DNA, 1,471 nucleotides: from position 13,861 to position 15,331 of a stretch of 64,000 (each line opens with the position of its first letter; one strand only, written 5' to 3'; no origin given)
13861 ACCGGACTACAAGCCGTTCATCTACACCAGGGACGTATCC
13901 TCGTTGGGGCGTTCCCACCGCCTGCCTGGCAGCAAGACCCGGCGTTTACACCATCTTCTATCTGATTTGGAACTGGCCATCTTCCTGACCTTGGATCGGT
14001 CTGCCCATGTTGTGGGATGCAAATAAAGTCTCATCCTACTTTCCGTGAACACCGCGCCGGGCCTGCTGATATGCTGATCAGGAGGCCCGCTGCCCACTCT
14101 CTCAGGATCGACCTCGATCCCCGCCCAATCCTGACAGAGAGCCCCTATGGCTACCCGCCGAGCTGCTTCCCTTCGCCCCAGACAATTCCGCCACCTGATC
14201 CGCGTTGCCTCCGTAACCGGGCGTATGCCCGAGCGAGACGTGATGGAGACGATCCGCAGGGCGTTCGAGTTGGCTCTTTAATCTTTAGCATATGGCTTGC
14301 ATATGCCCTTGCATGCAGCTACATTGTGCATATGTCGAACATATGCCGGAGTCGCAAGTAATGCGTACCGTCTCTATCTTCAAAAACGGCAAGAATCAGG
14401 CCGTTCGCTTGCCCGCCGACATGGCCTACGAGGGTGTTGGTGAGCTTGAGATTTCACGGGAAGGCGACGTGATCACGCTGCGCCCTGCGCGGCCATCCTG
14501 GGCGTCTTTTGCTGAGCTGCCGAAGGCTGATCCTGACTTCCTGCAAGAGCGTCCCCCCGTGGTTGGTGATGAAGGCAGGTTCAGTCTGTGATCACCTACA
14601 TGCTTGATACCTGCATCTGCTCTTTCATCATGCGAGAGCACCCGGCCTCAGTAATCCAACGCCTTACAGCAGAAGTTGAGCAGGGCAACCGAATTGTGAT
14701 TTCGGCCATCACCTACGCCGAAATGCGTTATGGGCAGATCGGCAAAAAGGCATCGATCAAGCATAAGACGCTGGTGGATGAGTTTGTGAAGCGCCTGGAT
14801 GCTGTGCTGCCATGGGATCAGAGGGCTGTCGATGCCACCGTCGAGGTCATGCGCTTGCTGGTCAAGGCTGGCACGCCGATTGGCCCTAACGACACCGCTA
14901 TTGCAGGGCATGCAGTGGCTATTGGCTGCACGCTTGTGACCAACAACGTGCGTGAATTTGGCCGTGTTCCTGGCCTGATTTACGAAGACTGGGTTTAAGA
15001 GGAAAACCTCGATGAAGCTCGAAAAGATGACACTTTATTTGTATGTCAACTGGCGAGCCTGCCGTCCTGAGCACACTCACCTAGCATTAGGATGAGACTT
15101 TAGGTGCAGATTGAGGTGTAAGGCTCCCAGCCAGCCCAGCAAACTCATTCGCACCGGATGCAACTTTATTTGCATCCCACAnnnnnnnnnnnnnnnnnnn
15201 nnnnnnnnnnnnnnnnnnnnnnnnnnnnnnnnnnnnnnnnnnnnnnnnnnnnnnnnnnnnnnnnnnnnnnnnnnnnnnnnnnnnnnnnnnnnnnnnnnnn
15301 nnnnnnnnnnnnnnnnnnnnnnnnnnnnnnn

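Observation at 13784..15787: A mini Tn7-like element carrying only vapBC has transposed into tnsA of its host Tn7-like transposon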

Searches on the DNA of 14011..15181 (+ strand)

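Call 32: search_dna_similar(query=window:14011-15181:+, collection=plasmids, mode=near, max_rows=30)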
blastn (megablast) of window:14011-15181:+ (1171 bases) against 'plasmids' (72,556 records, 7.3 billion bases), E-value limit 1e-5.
Records with a match: 30; places in all: 30; records where one place covers at least 80% of the query: 0.
Best place of each record, by identity: 95-99% 1; 90-95% 1; 80-90% 27; 60-80% 1.
By first word of the organism name: Pseudomonas 26; Stenotrophomonas 2; Azotobacter 1; Stutzerimonas 1.
By predicted mobility (MOB-suite, as given by PLSDB): non-mobilizable 27; conjugative 3.
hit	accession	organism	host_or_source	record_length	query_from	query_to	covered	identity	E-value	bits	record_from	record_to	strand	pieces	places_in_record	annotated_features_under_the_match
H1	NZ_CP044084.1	Pseudomonas luteola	Homo sapiens,clinical isolate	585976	279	990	61%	85.5%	0e+0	737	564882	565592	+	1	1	type II toxin-antitoxin system VapC family toxin | vapB: type II toxin-antitoxin system VapB family antitoxin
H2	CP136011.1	Pseudomonas sp. FeN3W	cell culture,marine sediment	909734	20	235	18%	88.0%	7e-65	255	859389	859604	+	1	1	tyrosine-type recombinase/integrase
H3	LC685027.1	Pseudomonas aeruginosa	-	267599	28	235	18%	89.0%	2e-65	257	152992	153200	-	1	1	site-specific integrase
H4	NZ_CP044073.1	Pseudomonas oryzihabitans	Homo sapiens,clinical isolate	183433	30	235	18%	86.5%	6e-56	226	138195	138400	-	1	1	hypothetical protein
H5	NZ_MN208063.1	Pseudomonas aeruginosa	-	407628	30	225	17%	89.8%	1e-63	252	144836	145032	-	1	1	none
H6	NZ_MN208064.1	Pseudomonas sp.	-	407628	30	225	17%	89.8%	1e-63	252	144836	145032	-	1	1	none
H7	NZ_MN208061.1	Pseudomonas aeruginosa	-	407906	30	225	17%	89.8%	1e-63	252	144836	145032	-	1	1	none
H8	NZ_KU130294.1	Pseudomonas putida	-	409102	30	225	17%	89.8%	1e-63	252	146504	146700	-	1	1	hypothetical protein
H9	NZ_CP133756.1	Pseudomonas aeruginosa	Homo sapiens,sputum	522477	30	225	17%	89.8%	1e-63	252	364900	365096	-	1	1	none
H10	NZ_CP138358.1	Pseudomonas putida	Homo sapiens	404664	30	225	17%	89.8%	1e-63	252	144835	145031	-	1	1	none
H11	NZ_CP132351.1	Pseudomonas sp. NY8896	Homo sapiens,urine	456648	30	225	17%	89.8%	1e-63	252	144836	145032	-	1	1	none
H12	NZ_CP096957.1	Pseudomonas aeruginosa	Homo sapiens,The catheter tip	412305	30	225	17%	89.8%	1e-63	252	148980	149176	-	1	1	none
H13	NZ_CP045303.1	Azotobacter salinestris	cell culture,soil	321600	30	235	18%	83.7%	6e-46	193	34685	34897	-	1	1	hypothetical protein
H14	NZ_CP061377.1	Pseudomonas aeruginosa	Homo sapiens,urine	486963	30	225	17%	86.2%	8e-50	206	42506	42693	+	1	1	none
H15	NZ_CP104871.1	Pseudomonas aeruginosa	humen being,catheter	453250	30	225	17%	86.2%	8e-50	206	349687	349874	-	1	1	none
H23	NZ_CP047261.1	Pseudomonas syringae pv. maculicola str. ES4326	-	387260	32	190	14%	91.9%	8e-55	222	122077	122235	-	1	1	none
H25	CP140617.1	Stutzerimonas stutzeri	sewage sludge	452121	29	160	11%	97.0%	8e-55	222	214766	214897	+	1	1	none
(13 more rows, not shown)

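Call 33: get_annotated_region(hit=H23, flank=6000)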
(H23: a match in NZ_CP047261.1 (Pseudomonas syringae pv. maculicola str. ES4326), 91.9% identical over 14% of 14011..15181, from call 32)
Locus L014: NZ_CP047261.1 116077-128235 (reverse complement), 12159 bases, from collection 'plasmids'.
description: Pseudomonas syringae pv. maculicola str. ES4326 plasmid pPma4326F, complete sequence
organism: Pseudomonas syringae pv. maculicola str. ES4326 (NCBI taxid 629265)
taxonomy: Bacteria; Pseudomonadota; Gammaproteobacteria; Pseudomonadales; Pseudomonadaceae; Pseudomonas; Pseudomonas syringae group genomosp. 3; Pseudomonas syringae pv. maculicola str. ES4326
host: -; source: -; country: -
typing (MOB-suite, as given by PLSDB): non-mobilizable; replicon rep_cluster_1081; mating-pair formation MPF_I
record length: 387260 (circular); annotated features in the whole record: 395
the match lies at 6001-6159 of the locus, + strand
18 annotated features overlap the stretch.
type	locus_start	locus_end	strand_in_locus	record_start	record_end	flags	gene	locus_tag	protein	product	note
CDS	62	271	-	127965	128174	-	-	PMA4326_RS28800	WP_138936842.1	hypothetical protein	-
CDS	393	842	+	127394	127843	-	-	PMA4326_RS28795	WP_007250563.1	antitoxin Xre/MbcA/ParS toxin-binding domain-containing protein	-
CDS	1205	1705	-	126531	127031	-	-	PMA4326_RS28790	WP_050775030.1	GNAT family N-acetyltransferase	-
CDS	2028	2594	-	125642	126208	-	-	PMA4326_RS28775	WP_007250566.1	putative glycolipid-binding domain-containing protein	-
CDS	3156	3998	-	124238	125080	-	-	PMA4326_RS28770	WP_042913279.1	nucleotide-binding protein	-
CDS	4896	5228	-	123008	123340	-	-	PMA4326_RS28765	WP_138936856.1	hypothetical protein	-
CDS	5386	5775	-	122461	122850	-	-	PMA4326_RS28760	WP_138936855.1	hypothetical protein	-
CDS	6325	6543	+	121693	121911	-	-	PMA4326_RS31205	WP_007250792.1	hypothetical protein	-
CDS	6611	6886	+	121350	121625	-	-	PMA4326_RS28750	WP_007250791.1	helix-turn-helix domain-containing protein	-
CDS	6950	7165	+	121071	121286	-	-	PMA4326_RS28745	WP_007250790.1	hypothetical protein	-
CDS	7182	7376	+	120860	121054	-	-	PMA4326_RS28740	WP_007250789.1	hypothetical protein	-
CDS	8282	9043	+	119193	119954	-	-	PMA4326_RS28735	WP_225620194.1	ParB N-terminal domain-containing protein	-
CDS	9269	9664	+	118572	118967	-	-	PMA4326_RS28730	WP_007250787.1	hypothetical protein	-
CDS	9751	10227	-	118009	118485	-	-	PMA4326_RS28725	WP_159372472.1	hypothetical protein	-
CDS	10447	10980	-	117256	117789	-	-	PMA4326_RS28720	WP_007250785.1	hypothetical protein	-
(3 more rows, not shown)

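Call 34: get_annotated_region(hit=H25, flank=6000)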
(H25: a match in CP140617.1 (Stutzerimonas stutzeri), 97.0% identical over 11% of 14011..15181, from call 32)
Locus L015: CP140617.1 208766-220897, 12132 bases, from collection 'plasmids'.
description: Stutzerimonas stutzeri strain CSW02 plasmid unnamed1, complete sequence
organism: Stutzerimonas stutzeri (NCBI taxid 316)
taxonomy: Bacteria; Pseudomonadota; Gammaproteobacteria; Pseudomonadales; Pseudomonadaceae; Stutzerimonas; Stutzerimonas stutzeri
host: -; source: sewage sludge; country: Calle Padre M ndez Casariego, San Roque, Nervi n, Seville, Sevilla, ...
typing (MOB-suite, as given by PLSDB): non-mobilizable; replicon rep_cluster_1115; mating-pair formation MPF_I
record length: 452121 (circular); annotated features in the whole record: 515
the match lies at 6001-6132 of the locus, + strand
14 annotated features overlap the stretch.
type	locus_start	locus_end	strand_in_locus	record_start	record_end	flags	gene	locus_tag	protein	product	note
CDS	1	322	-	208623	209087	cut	-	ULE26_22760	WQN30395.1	hypothetical protein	-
CDS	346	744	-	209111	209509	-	-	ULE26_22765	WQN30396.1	hypothetical protein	-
CDS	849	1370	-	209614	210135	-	-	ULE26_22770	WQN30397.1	TniB family NTP-binding protein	-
CDS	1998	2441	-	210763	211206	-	-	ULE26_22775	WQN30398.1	hypothetical protein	-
CDS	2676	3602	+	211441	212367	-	-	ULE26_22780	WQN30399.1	LuxR C-terminal-related transcriptional regulator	-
CDS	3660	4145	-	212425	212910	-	-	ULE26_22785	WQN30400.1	AmiS/UreI family transporter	-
CDS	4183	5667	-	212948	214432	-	-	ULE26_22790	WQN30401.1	amidase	-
CDS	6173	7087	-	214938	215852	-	-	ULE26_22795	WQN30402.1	recombinase family protein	-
CDS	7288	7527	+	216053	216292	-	-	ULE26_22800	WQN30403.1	ribbon-helix-helix domain-containing protein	-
CDS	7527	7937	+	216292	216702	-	-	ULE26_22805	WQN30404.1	putative toxin-antitoxin system toxin component, PIN family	-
CDS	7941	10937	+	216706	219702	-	-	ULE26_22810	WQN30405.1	Tn3 family transposase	-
CDS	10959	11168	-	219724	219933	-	-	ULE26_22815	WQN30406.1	DUF3330 domain-containing protein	-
CDS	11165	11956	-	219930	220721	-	-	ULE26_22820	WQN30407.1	patatin-like phospholipase family protein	-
CDS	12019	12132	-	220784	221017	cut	merE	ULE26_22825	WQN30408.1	broad-spectrum mercury transporter MerE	-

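Call 35: get_annotated_region(hit=H2, flank=6000)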
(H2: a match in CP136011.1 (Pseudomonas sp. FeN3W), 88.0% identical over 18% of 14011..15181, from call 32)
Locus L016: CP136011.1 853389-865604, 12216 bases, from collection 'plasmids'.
description: Pseudomonas sp. FeN3W plasmid unnamed, complete sequence
organism: Pseudomonas sp. FeN3W (NCBI taxid 3035478)
taxonomy: Bacteria; Pseudomonadota; Gammaproteobacteria; Pseudomonadales; Pseudomonadaceae; Pseudomonas; Pseudomonas sp. FeN3W
host: -; source: cell culture,marine sediment; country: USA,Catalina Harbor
typing (MOB-suite, as given by PLSDB): non-mobilizable
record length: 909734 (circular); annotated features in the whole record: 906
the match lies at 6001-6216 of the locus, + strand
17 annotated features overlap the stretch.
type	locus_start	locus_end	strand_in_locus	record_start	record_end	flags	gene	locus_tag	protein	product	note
CDS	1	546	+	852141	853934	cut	-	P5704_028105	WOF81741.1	ATP-binding protein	-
CDS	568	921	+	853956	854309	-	-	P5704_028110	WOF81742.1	hypothetical protein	-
CDS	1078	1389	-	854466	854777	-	-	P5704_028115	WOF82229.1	XRE family transcriptional regulator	-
CDS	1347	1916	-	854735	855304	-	-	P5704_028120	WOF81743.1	hypothetical protein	-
CDS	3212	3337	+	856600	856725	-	-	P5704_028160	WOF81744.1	hypothetical protein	-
CDS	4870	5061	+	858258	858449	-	-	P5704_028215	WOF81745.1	hypothetical protein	-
CDS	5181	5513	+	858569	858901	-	-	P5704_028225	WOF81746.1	hypothetical protein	-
CDS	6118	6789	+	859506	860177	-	-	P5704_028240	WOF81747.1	tyrosine-type recombinase/integrase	-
CDS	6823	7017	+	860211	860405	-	-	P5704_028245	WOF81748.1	hypothetical protein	-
CDS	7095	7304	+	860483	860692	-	-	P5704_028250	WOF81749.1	hypothetical protein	-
CDS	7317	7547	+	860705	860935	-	-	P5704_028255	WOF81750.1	hypothetical protein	-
CDS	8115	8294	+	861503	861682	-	-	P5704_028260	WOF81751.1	hypothetical protein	-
CDS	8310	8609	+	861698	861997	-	-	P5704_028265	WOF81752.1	hypothetical protein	-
CDS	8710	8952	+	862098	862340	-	-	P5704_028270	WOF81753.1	type II toxin-antitoxin system PrlF family antitoxin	-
CDS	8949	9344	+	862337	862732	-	-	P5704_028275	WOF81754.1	type II toxin-antitoxin system VapC family toxin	-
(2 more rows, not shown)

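Call 53: search_dna_similar(query=window:14011-15181:+, collection=ecoli_genomes, mode=near, max_rows=15)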
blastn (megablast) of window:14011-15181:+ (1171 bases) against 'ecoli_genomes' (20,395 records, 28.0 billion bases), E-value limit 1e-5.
No match.

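Call 54: search_dna_similar(query=window:14999-15181:+, collection=plasmids, mode=distant, max_rows=20, max_evalue=0.001)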
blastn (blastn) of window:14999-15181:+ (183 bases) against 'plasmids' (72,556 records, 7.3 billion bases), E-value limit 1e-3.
Records with a match: 15; places in all: 19; records where one place covers at least 80% of the query: 1.
Best place of each record, by identity: 80-90% 10; 60-80% 5.
By first word of the organism name: Pseudomonas 13; Stutzerimonas 2.
By predicted mobility (MOB-suite, as given by PLSDB): mobilizable 7; conjugative 5; non-mobilizable 3.
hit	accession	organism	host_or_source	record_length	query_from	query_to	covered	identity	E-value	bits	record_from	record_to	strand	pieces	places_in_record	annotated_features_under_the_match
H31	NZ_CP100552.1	Pseudomonas sp. KHPS1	cell culture,wastewater treatment plant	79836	9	183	96%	74.4%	3e-22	112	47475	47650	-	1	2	none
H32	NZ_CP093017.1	Pseudomonas aeruginosa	River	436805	86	183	54%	83.8%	6e-19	100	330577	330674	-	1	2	none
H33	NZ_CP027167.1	Pseudomonas paraeruginosa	-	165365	86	183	54%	82.8%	3e-17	96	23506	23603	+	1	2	Tn3 family transposase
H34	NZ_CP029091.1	Pseudomonas paraeruginosa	-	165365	86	183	54%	82.8%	3e-17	96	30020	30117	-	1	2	none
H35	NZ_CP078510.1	Stutzerimonas stutzeri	mixed culture,marine sludge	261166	86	183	54%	82.8%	3e-17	96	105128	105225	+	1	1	hypothetical protein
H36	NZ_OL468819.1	Pseudomonas aeruginosa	-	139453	86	183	54%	82.8%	3e-17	96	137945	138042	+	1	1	none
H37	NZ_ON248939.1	Pseudomonas aeruginosa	-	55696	86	183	54%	82.8%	3e-17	96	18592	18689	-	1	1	none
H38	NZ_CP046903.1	Stutzerimonas stutzeri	cell culture,particulate matter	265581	86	183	54%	82.8%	3e-17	96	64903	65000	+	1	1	hypothetical protein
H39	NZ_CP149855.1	Pseudomonas aeruginosa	Homo sapiens,urine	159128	86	183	54%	82.8%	3e-17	96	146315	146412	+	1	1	none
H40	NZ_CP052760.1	Pseudomonas aeruginosa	cell culture,tung meal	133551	86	183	54%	81.8%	3e-16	92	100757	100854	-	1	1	hypothetical protein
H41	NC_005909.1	Pseudomonas alcaligenes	-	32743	86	180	52%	80.4%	2e-12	80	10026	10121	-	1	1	none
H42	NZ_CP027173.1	Pseudomonas aeruginosa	-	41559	86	183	54%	76.8%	3e-10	73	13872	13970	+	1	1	none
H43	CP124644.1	Pseudomonas aeruginosa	Homo sapiens,Wound/Abscess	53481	86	183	54%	76.8%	3e-10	73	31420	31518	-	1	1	none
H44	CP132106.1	Pseudomonas aeruginosa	Homo sapiens,Wound/Abscess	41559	86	183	54%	76.8%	3e-10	73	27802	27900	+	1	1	none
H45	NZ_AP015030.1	Pseudomonas putida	-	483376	86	182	53%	75.5%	1e-8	66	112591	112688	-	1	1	hypothetical protein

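Call 55: get_annotated_region(hit=H31, flank=8000)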
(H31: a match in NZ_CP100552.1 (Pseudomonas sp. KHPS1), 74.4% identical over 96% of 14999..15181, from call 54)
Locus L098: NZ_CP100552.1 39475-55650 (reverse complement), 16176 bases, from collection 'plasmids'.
description: Pseudomonas sp. KHPS1 plasmid unnamed, complete sequence
organism: Pseudomonas sp. KHPS1 (NCBI taxid 2961531)
taxonomy: Bacteria; Pseudomonadota; Gammaproteobacteria; Pseudomonadales; Pseudomonadaceae; Pseudomonas; Pseudomonas sp. KHPS1
host: -; source: cell culture,wastewater treatment plant; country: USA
typing (MOB-suite, as given by PLSDB): conjugative; replicon rep_cluster_777; relaxase MOBP; mating-pair formation MPF_T
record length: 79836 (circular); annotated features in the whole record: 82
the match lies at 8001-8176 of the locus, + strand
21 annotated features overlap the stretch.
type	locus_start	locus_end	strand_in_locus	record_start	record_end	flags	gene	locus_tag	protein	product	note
CDS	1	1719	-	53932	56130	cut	-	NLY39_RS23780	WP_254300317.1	DNA topoisomerase III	GO:0051304 - chromosome separation [Evidence IEA]; GO:0006310 - DNA recombination [Evidence IEA]; GO:0006265 - DNA ...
CDS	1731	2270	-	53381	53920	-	traF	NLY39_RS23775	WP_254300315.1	conjugative transfer signal peptidase TraF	-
CDS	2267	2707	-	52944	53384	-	-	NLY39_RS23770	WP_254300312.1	hypothetical protein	-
CDS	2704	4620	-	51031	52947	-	-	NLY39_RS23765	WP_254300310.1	type IV secretory system conjugative DNA transfer family protein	-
CDS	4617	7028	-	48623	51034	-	traI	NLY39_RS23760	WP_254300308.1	TraI/MobA(P) family conjugative relaxase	-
CDS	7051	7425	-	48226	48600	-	traJ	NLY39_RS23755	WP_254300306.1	conjugal transfer transcriptional regulator TraJ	-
CDS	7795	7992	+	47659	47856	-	-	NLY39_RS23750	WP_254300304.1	hypothetical protein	-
CDS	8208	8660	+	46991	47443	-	-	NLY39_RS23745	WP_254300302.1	TraK family protein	-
CDS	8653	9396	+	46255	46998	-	-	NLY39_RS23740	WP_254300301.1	conjugal transfer protein TraL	-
CDS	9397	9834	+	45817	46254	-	-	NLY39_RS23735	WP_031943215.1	conjugal transfer protein TraM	-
CDS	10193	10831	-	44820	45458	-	-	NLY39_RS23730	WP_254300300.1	IncP plasmid survival protein KfrC family protein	-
CDS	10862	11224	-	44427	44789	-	-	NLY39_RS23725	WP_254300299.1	KfrB domain-containing protein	-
CDS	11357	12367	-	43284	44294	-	-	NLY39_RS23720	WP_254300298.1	DNA-binding protein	-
CDS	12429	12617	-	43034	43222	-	-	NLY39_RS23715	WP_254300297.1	hypothetical protein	-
CDS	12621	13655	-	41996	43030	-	-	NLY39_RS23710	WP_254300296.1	ParB/RepB/Spo0J family partition protein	GO:0007059 - chromosome segregation [Evidence IEA]; GO:0000910 - cytokinesis [Evidence IEA]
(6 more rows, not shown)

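Call 56: get_annotated_region(hit=H33, flank=8000)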
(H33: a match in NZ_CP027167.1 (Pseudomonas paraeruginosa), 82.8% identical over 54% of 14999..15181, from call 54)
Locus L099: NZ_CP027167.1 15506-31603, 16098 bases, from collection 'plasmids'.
description: Pseudomonas paraeruginosa strain AR_0356 plasmid unnamed3, complete sequence
organism: Pseudomonas paraeruginosa (NCBI taxid 2994495)
taxonomy: Bacteria; Pseudomonadota; Gammaproteobacteria; Pseudomonadales; Pseudomonadaceae; Pseudomonas; Pseudomonas paraeruginosa
host: -; source: -; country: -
typing (MOB-suite, as given by PLSDB): conjugative; replicon IncP; relaxase MOBH; mating-pair formation MPF_F
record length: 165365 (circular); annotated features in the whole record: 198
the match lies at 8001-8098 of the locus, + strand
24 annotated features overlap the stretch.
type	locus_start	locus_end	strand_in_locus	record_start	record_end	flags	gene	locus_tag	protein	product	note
CDS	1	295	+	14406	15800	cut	xseA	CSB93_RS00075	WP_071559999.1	exodeoxyribonuclease VII large subunit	GO:0006308 - DNA catabolic process [Evidence IEA]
CDS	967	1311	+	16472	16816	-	-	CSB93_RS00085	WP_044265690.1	hypothetical protein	-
CDS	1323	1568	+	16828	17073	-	-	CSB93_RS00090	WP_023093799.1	hypothetical protein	-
CDS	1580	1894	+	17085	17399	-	-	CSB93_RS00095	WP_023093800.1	hypothetical protein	-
CDS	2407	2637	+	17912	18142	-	-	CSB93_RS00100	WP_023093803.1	hypothetical protein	-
CDS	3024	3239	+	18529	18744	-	-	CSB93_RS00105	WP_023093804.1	hypothetical protein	-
CDS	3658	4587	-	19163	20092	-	-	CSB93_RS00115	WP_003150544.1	recombinase family protein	GO:0006310 - DNA recombination [Evidence IEA]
CDS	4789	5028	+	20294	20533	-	-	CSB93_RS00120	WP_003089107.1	ribbon-helix-helix domain-containing protein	-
CDS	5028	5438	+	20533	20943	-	-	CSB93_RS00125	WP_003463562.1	putative toxin-antitoxin system toxin component, PIN family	-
CDS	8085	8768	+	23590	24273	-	-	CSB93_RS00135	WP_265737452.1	Tn3 family transposase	GO:0006313 - DNA transposition [Evidence IEA]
CDS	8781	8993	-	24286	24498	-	-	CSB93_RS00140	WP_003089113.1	GDCCVxC domain-containing (seleno)protein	-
CDS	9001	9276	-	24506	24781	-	merP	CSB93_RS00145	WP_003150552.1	mercury resistance system periplasmic binding protein MerP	-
CDS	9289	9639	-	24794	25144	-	-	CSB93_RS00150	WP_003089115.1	mercuric transporter MerT family protein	-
CDS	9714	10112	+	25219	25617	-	merR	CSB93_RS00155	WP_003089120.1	Hg(II)-responsive transcriptional regulator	-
CDS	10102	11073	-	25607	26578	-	-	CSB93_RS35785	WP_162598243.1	hypothetical protein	-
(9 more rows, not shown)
